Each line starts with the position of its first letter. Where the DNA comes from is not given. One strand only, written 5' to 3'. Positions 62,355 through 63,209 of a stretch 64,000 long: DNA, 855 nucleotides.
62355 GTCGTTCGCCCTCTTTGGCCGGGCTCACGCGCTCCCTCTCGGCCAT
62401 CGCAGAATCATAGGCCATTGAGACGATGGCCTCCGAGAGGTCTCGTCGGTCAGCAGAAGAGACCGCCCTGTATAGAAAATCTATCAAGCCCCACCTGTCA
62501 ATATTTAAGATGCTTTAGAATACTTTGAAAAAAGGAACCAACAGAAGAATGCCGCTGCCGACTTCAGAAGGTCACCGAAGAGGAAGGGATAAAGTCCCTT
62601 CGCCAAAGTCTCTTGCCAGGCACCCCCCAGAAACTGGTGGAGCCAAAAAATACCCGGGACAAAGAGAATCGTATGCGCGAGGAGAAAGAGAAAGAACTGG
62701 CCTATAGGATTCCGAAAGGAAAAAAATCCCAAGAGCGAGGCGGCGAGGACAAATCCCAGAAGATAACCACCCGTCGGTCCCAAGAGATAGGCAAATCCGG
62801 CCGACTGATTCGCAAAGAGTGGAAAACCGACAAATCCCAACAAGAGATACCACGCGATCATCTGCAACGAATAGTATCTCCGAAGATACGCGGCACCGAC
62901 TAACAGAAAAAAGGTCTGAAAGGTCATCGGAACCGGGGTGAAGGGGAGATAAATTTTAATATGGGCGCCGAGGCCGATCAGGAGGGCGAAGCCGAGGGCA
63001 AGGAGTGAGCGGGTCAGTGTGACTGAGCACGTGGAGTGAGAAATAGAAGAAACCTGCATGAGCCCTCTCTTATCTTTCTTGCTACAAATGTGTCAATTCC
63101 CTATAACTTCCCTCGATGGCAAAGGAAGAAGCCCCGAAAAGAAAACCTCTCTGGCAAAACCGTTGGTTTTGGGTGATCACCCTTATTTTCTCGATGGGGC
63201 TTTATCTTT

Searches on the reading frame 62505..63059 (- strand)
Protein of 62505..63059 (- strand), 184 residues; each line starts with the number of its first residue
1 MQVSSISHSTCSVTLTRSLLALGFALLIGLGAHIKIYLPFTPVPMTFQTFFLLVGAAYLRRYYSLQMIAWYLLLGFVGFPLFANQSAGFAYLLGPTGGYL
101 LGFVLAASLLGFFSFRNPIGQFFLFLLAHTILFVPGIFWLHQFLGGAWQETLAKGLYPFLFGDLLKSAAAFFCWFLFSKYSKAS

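Call 59: search_protein_families(library=pfam, proteins=[window:62505-63059:-], max_evalue=0.001)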
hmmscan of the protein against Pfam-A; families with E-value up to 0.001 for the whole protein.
window:62505-63059:- (184 aa): 1 family
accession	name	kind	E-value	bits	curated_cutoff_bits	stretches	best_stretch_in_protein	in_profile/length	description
PF02632.19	BioY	-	1.8e-29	102.9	25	1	40-174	1-135/140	BioY family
